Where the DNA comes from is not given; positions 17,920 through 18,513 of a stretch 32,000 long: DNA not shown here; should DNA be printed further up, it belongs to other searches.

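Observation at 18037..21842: Complete pstSCAB phosphate transporter placed directly behind an ArsR-family regulator that has an atypical C-terminal Cys-Cys site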

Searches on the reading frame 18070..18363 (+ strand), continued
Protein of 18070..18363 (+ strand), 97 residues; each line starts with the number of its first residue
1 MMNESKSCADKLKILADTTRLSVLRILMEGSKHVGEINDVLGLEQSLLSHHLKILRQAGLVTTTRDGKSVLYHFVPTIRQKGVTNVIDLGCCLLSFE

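Call 20: search_protein_families(library=ncbifam, proteins=[L004:401-1396:+, L007:1873-2841:+, L007:3410-4300:+, L011:8435-9256:+, L011:9290-10354:+, L014:8305-9519:+, L014:9488-10306:+, L016:8268-9086:+, L016:9160-9915:+, L010:4556-5638:-], max_evalue=0.00001)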
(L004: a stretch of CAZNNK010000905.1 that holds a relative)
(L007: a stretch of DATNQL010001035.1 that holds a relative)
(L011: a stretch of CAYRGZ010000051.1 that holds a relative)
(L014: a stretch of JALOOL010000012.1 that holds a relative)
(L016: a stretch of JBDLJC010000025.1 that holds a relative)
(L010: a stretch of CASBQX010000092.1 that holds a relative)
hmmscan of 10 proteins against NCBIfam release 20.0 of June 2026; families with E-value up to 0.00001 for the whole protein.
L004:401-1396:+ (331 aa): 26 families (the best 25 are shown)
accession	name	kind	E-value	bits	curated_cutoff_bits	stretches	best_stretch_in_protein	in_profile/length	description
TIGR04167.1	rSAM_SeCys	equivalog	4.7e-130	433.2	300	1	20-330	2-303/303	arsenosugar biosynthesis radical SAM (seleno)protein ArsS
TIGR03962.1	mycofact_rSAM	equivalog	3.3e-14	52.8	265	1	28-167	14-149/339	mycofactocin radical SAM maturase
NF050035.1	rSAM_WgK_link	exception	2.3e-12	46.6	650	1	26-165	9-146/367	radical SAM/SPASM peptide maturase WgkB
TIGR04053.2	TIGR04053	equivalog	4.9e-11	42.5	395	1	31-166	13-149/366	TIGR04053 family radical SAM/SPASM domain-containing protein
TIGR02668.1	moaA_archaeal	equivalog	1.3e-10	40.8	325.25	1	24-112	8-97/303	GTP 3',8-cyclase MoaA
TIGR04078.1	rSAM_yydG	equivalog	3e-10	40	300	1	28-108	3-84/309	YydG family radical SAM peptide epimerase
NF001199.0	PRK00164.2-1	equivalog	3.4e-10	39.6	231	1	23-164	9-147/308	GTP 3',8-cyclase MoaA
TIGR02666.1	moaA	equivalog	1.1e-09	37.7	284.05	1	24-119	8-109/336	GTP 3',8-cyclase MoaA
TIGR04055.1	rSAM_NirJ2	equivalog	1.6e-09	37.7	500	1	30-166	4-137/326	putative heme d1 biosynthesis radical SAM protein NirJ2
TIGR04054.1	rSAM_NirJ1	equivalog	1.8e-09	36.7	650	1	21-164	31-171/387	putative heme d1 biosynthesis radical SAM protein NirJ1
TIGR04251.1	SCM_rSAM_ScmF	equivalog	3.2e-09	36.7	400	1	29-178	7-155/353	SynChlorMet cassette radical SAM/SPASM protein ScmF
TIGR04317.1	W_rSAM_matur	equivalog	1.2e-08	34.5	380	1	27-165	5-139/349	tungsten cofactor oxidoreductase radical SAM maturase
NF045574.1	sacti_mat_StsB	exception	1.3e-08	34.1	625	1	30-168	100-234/466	StsB family radical SAM/SPASM domain sactipeptide maturase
TIGR03978.1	rSAM_paired_1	equivalog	1.7e-08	33.6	370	1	7-165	66-230/466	His-Xaa-Ser system radical SAM maturase HxsB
TIGR04347.1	pseudo_SAM_Halo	equivalog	2e-08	33.9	525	1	23-164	35-173/390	TIGR04347 family pseudo-SAM/SPASM protein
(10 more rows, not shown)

L007:1873-2841:+ (322 aa): 13 families
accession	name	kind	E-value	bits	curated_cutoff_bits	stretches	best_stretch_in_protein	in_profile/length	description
NF038099.1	AsSugarArsM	exception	8.2e-175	580.5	400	1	2-322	1-321/321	arsenosugar biosynthesis arsenite methyltransferase ArsM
NF008823.0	PRK11873.1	subfamily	2.1e-34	119.3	263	1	43-233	61-242/272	arsenite methyltransferase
NF040538.1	methyl_ArsM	equivalog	1.5e-26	93.4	500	1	131-312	167-341/356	arsinothricin biosynthesis methyltransferase ArsM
NF041537.1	ArsM_AhpD_UU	exception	4.3e-22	78.4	510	1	47-220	64-228/345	arsenite methyltransferase/AhpD domain selenoprotein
NF047649.1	MTase_UXPK_star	exception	1.3e-20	73.6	460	1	42-221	60-230/283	methyltransferase/UXPK-star double selenoprotein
NF041536.1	ArsM_DUF2284_UU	exception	2e-17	62.7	575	1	37-221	54-229/459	arsenite methyltransferase/DUF2284 domain selenoprotein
NF045667.1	MTase_DVU1556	equivalog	1.2e-13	51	155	1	119-215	68-161/213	DVU_1556 family methyltransferase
NF040539.1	AST_met_ArsM_2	exception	2.5e-10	40.6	240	1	123-219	116-210/262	putative arsinothricin biosynthesis methyltransferase ArsM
TIGR01934.1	MenG_MenH_UbiE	subfamily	1.6e-07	30.9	158.35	1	56-174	36-143/223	ubiquinone/menaquinone biosynthesis methyltransferase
NF043040.1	corrin_prot_MT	hypoth_equivalog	1.6e-06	27.7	180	1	59-180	41-155/216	corrinoid protein-associated methyltransferase CpaM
NF052510.1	methyltran_MpqE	exception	2.5e-06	27.1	335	1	51-170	38-149/234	methyl-plastoquinone biosynthesis methyltransferase MpqE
NF001244.0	PRK00216.1-5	equivalog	2.8e-06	26.8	216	1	58-174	47-155/236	bifunctional demethylmenaquinone methyltransferase/2-methoxy-6-polyprenyl-1,4-benzoquinol methylase UbiE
NF001241.0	PRK00216.1-2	equivalog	9.5e-06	25.4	327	0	63-173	55-148/231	demethylmenaquinone methyltransferase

L007:3410-4300:+ (297 aa): 1 family
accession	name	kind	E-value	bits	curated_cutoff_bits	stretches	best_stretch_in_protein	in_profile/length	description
NF053884.1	SulfPermCysPBac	equivalog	1e-11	44.3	400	1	6-165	4-155/354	sulfate permease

L011:8435-9256:+ (273 aa): 4 families
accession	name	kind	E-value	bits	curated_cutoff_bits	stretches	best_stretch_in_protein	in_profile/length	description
TIGR00861.1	MIP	subfamily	2.7e-53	181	171.25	1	11-255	2-224/224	MIP family channel protein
NF003838.0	PRK05420.1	equivalog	8.8e-27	94.1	256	1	8-259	5-227/231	aquaporin Z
NF043012.1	LacAcidTportLarD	equivalog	1.3e-14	54.2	390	1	7-256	3-232/237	D/L-lactic acid transporter LarD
NF045553.1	AquGlycerPorinGla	equivalog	1.5e-14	53.9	400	2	7-172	8-167/290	aquaglyceroporin Gla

L011:9290-10354:+ (354 aa): 27 families (the best 25 are shown)
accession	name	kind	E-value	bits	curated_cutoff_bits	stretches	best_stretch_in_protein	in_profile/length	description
NF008823.0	PRK11873.1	subfamily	1.2e-60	205.4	263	1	8-239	8-239/272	arsenite methyltransferase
NF040538.1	methyl_ArsM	equivalog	1.2e-48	166.1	500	2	142-318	167-334/356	arsinothricin biosynthesis methyltransferase ArsM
NF041537.1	ArsM_AhpD_UU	exception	4.1e-36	124.5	510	1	45-228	51-227/345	arsenite methyltransferase/AhpD domain selenoprotein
NF047649.1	MTase_UXPK_star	exception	5.1e-36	124.1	460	1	45-223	52-223/283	methyltransferase/UXPK-star double selenoprotein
NF041536.1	ArsM_DUF2284_UU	exception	4.5e-35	120.9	575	1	45-230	51-229/459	arsenite methyltransferase/DUF2284 domain selenoprotein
NF038099.1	AsSugarArsM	exception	8.1e-34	117.2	400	1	28-315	19-302/321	arsenosugar biosynthesis arsenite methyltransferase ArsM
NF045667.1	MTase_DVU1556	equivalog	1.5e-20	73.5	155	1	68-222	22-159/213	DVU_1556 family methyltransferase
NF040539.1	AST_met_ArsM_2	exception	1.4e-16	61.1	240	1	71-230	59-212/262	putative arsinothricin biosynthesis methyltransferase ArsM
TIGR02072.1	BioC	equivalog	7.9e-15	55.3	184.95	1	71-186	37-137/244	malonyl-ACP O-methyltransferase BioC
NF001244.0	PRK00216.1-5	equivalog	2.2e-13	50.1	216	1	70-183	50-155/236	bifunctional demethylmenaquinone methyltransferase/2-methoxy-6-polyprenyl-1,4-benzoquinol methylase UbiE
NF043040.1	corrin_prot_MT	hypoth_equivalog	4.7e-12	45.8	180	1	68-188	41-154/216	corrinoid protein-associated methyltransferase CpaM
TIGR01983.1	UbiG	equivalog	2.3e-11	43.4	102.95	1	66-183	47-153/228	bifunctional 2-polyprenyl-6-hydroxyphenol methylase/3-demethylubiquinol 3-O-methyltransferase UbiG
TIGR01934.1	MenG_MenH_UbiE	subfamily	2.7e-10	39.9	158.35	1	70-184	41-144/223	ubiquinone/menaquinone biosynthesis methyltransferase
NF045823.1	PthPhpthDimycoMt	equivalog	4.3e-10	39.2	300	1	67-188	65-173/256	phthiotriol/phenolphthiotriol dimycocerosates methyltransferase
TIGR02752.1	MenG_heptapren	equivalog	8e-10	38.6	419.85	1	68-180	45-148/231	demethylmenaquinone methyltransferase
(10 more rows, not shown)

L014:8305-9519:+ (404 aa): 21 families
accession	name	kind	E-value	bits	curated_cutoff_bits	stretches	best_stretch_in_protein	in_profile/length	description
NF040538.1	methyl_ArsM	equivalog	1.4e-97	327.1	500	1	37-338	23-324/356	arsinothricin biosynthesis methyltransferase ArsM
NF008823.0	PRK11873.1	subfamily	6.4e-57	193.1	263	2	181-276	142-235/272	arsenite methyltransferase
NF038099.1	AsSugarArsM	exception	3.1e-37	128.5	400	2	181-340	130-298/321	arsenosugar biosynthesis arsenite methyltransferase ArsM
NF041537.1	ArsM_AhpD_UU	exception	1.3e-36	126.1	510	2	176-272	136-230/345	arsenite methyltransferase/AhpD domain selenoprotein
NF047649.1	MTase_UXPK_star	exception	6.9e-31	107.3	460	2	181-268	142-227/283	methyltransferase/UXPK-star double selenoprotein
NF041536.1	ArsM_DUF2284_UU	exception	9.4e-31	106.6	575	2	181-270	141-228/459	arsenite methyltransferase/DUF2284 domain selenoprotein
NF045667.1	MTase_DVU1556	equivalog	3.2e-20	72.5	155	1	170-265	69-161/213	DVU_1556 family methyltransferase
NF040539.1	AST_met_ArsM_2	exception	1.2e-18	67.9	240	1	182-270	125-211/262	putative arsinothricin biosynthesis methyltransferase ArsM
NF001244.0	PRK00216.1-5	equivalog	2.1e-13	50.1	216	1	75-149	48-119/236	bifunctional demethylmenaquinone methyltransferase/2-methoxy-6-polyprenyl-1,4-benzoquinol methylase UbiE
NF052510.1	methyltran_MpqE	exception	6.7e-13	48.6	335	1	74-174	45-142/234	methyl-plastoquinone biosynthesis methyltransferase MpqE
NF043040.1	corrin_prot_MT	hypoth_equivalog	6.5e-12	45.3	180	0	166-231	94-156/216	corrinoid protein-associated methyltransferase CpaM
TIGR01934.1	MenG_MenH_UbiE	subfamily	3.5e-10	39.6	158.35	1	74-173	38-131/223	ubiquinone/menaquinone biosynthesis methyltransferase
NF001243.0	PRK00216.1-4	equivalog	5.1e-10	39.1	235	1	73-144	45-112/237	demethylmenaquinone methyltransferase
NF001240.0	PRK00216.1-1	equivalog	7.3e-10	38.3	378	1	72-125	60-113/251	bifunctional demethylmenaquinone methyltransferase/2-methoxy-6-polyprenyl-1,4-benzoquinol methylase UbiE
TIGR02752.1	MenG_heptapren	equivalog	9.1e-10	38.4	419.85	1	73-143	43-109/231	demethylmenaquinone methyltransferase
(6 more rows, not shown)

L014:9488-10306:+ (272 aa): 4 families
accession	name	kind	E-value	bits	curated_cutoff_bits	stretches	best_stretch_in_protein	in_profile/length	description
TIGR00861.1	MIP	subfamily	2.1e-54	184.7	171.25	1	56-258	1-224/224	MIP family channel protein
NF003838.0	PRK05420.1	equivalog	3.8e-47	160.7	256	1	52-263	3-228/231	aquaporin Z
NF045553.1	AquGlycerPorinGla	equivalog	2.5e-13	49.9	400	1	53-148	8-106/290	aquaglyceroporin Gla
NF043012.1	LacAcidTportLarD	equivalog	2.9e-08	33.5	390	1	53-233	3-195/237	D/L-lactic acid transporter LarD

L016:8268-9086:+ (272 aa): 4 families
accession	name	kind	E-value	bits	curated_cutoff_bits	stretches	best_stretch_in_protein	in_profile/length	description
TIGR00861.1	MIP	subfamily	3.1e-53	180.9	171.25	1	10-254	2-224/224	MIP family channel protein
NF003838.0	PRK05420.1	equivalog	2.8e-26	92.4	256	1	7-258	5-227/231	aquaporin Z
NF043012.1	LacAcidTportLarD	equivalog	1.8e-17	63.6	390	1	5-255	2-232/237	D/L-lactic acid transporter LarD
NF045553.1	AquGlycerPorinGla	equivalog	2.1e-15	56.7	400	2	7-170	9-166/290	aquaglyceroporin Gla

L016:9160-9915:+ (251 aa): 0 families

L010:4556-5638:- (360 aa): 3 families
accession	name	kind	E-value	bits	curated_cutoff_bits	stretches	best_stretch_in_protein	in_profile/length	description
TIGR02906.1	spore_CotS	subfamily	9.5e-09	34.6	172.7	0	209-265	183-238/314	CotS family spore coat protein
NF038156.1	lant_syn_V_LxmK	equivalog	4e-08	32.7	315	1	124-254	109-231/347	class V lanthionine synthetase subunit LxmK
TIGR02721.1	ycfN_thiK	equivalog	1.2e-06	27.9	299.45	0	213-254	145-186/256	thiamine kinase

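Call 27: find_encoding_contigs(protein=P0002, flank=10000, max_places=2)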
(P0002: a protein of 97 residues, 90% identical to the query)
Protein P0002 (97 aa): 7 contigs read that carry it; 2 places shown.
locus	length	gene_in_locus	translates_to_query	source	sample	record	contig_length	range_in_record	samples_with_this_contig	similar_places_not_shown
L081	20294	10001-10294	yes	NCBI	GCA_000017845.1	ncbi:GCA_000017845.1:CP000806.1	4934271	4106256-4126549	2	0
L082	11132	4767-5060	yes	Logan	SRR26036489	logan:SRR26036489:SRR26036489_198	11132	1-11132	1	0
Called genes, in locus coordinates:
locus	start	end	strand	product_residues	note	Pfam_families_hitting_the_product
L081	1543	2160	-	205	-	-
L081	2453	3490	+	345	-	PF03320:FBPase_glpX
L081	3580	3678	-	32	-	-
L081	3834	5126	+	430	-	PF05201:GlutR_N, PF01488:Shikimate_DH, PF03807:F420_oxidored (weak), PF00745:GlutR_dimer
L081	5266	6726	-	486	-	PF03055:RPE65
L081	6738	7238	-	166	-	PF07176:DUF1400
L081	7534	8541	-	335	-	-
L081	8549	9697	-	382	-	-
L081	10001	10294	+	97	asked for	PF12840:HTH_20, PF01022:HTH_5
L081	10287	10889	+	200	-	PF12849:PBP_like_2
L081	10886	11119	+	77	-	-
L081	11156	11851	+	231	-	PF00005:ABC_tran, PF02463:SMC_N (faint), PF13304:AAA_21 (weak)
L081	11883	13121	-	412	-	PF13439:Glyco_transf_4, PF00534:Glycos_transf_1, PF13692:Glyco_trans_1_4, PF13524:Glyco_trans_1_2 (weak)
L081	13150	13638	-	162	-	PF13279:4HBT_2, PF03061:4HBT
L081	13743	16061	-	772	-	PF00270:DEAD (faint), PF00580:UvrD-helicase, PF13245:AAA_19, PF01443:Viral_helicase1 (faint), PF13361:UvrD_C, PF13538:UvrD_C_2, PF21196:PcrA_UvrD_tudor (weak)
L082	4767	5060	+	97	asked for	PF12840:HTH_20, PF01022:HTH_5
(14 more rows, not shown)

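Call 29: find_encoding_contigs(protein=P0027, flank=9000, max_places=1)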
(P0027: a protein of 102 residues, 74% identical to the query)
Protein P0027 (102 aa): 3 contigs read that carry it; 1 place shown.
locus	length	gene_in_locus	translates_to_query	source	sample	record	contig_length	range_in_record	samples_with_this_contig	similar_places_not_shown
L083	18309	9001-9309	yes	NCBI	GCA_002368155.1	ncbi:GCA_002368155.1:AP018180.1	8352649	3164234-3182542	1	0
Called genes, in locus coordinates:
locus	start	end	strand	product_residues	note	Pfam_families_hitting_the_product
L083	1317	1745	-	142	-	PF02469:Fasciclin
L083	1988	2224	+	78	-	PF01192:RNA_pol_Rpb6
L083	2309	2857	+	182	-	-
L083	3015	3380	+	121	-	PF08848:DUF1818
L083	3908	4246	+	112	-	PF14495:Cytochrom_C550 (weak), PF00034:Cytochrom_C, PF13442:Cytochrome_CBB3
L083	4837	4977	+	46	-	-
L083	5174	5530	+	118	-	-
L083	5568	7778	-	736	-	PF02743:dCache_1, PF22673:MCP-like_PDC_1, PF00512:HisKA (faint), PF00672:HAMP, PF02518:HATPase_c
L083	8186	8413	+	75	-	-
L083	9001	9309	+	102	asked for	PF12840:HTH_20, PF01022:HTH_5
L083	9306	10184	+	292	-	PF12849:PBP_like_2, PF13531:SBP_bac_11 (weak), PF12727:PBP_like (weak)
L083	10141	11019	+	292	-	PF00528:BPD_transp_1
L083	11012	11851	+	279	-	PF00528:BPD_transp_1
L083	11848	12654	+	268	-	PF00005:ABC_tran, PF02463:SMC_N (faint), PF13304:AAA_21 (faint)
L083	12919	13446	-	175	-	-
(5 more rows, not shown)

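Call 30: find_encoding_contigs(protein=P0020, flank=9000, max_places=1)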
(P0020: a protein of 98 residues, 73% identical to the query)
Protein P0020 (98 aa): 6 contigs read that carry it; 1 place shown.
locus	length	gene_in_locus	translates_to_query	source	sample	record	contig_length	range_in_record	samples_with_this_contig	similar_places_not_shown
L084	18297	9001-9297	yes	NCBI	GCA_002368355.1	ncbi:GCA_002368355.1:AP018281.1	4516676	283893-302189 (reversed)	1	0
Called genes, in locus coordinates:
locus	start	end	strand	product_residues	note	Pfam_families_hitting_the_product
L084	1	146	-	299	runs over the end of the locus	PF13103:TonB_2, PF03544:TonB_C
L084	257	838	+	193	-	PF00440:TetR_N, PF16925:TetR_C_13, PF21993:TetR_C_13_2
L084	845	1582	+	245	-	PF00106:adh_short, PF08659:KR, PF23441:SDR, PF13561:adh_short_C2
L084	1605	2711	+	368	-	PF00724:Oxidored_FMN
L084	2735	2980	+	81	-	-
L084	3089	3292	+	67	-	-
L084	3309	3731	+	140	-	PF01850:PIN (weak)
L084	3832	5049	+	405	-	PF04551:GcpE, PF26540:GcpE_C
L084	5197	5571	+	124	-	-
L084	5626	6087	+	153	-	PF13529:Peptidase_C39_2 (weak), PF03412:Peptidase_C39 (weak)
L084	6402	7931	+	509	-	-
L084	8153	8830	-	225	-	PF00072:Response_reg, PF00486:Trans_reg_C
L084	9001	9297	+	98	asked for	PF12840:HTH_20, PF01022:HTH_5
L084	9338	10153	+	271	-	PF12849:PBP_like_2, PF03466:LysR_substrate (weak), PF13531:SBP_bac_11 (weak), PF12727:PBP_like (weak)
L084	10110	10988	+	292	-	PF00528:BPD_transp_1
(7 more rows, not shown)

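Call 31: find_encoding_contigs(protein=P0033, flank=9000, max_places=1)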
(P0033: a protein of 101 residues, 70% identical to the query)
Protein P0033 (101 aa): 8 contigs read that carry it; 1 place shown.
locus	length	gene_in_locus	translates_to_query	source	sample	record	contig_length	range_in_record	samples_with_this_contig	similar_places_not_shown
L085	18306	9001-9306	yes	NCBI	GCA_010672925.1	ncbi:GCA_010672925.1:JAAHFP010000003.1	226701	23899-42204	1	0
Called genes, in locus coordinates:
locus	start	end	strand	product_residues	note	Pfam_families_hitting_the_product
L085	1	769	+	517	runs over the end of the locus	PF00672:HAMP, PF00015:MCPsignal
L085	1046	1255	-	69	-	-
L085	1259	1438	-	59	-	-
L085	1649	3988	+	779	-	PF05729:NACHT (faint), PF13646:HEAT_2 (weak), PF13646:HEAT_2, PF13646:HEAT_2, PF01602:Adaptin_N, PF13646:HEAT_2, PF13513:HEAT_EZ (weak), PF13646:HEAT_2, +11 more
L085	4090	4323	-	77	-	PF12651:RHH_3 (weak)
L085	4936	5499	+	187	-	PF05685:Uma2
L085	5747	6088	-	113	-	-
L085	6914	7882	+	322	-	PF13847:Methyltransf_31, PF01209:Ubie_methyltran, PF08241:Methyltransf_11, PF08242:Methyltransf_12 (weak), PF13649:Methyltransf_25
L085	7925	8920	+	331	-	PF04055:Radical_SAM, PF12345:DUF3641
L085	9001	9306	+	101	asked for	PF12802:MarR_2 (weak), PF12840:HTH_20 (weak), PF01022:HTH_5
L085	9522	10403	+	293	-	PF03466:LysR_substrate (weak), PF12849:PBP_like_2, PF12727:PBP_like (weak)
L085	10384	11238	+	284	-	PF00528:BPD_transp_1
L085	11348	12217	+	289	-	PF00528:BPD_transp_1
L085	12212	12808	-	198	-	PF01797:Y1_Tnp (faint)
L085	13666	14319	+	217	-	PF00702:Hydrolase, PF12710:HAD (weak), PF13419:HAD_2, PF13242:Hydrolase_like (faint)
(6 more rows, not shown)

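Call 32: find_encoding_contigs(protein=P0079, flank=9000, max_places=1)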
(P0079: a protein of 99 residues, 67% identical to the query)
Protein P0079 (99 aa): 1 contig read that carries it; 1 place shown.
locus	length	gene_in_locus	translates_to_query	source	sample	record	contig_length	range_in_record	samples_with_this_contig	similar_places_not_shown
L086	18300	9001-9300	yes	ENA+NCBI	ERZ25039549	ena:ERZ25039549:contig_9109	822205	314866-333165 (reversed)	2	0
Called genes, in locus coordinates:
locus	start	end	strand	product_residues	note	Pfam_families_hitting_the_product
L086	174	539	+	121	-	PF03965:Penicillinase_R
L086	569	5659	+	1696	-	PF05569:Peptidase_M56, PF02369:Big_1 (faint), PF10670:DUF4198 (faint), PF13620:CarboxypepD_reg, PF00085:Thioredoxin (weak), PF00578:AhpC-TSA, PF08534:Redoxin, PF13905:Thioredoxin_8, +1 more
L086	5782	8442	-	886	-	PF00884:Sulfatase, PF16347:SGSH_C (weak)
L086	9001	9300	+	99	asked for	PF01022:HTH_5, PF12840:HTH_20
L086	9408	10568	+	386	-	PF01841:Transglut_core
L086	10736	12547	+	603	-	PF00009:GTP_EFTU, PF03144:GTP_EFTU_D2, PF22042:EF-G_D2 (weak), PF14492:EFG_III (weak), PF00679:EFG_C, PF06421:LepA_C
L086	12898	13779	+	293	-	PF07690:MFS_1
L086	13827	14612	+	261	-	-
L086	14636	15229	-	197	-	PF12766:Pyridox_oxase_2, PF01243:PNPOx_N, PF10590:PNP_phzG_C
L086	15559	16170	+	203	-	-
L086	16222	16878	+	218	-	PF01663:Phosphodiest (weak)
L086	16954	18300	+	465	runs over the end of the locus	PF00884:Sulfatase, PF01663:Phosphodiest (faint), PF16347:SGSH_C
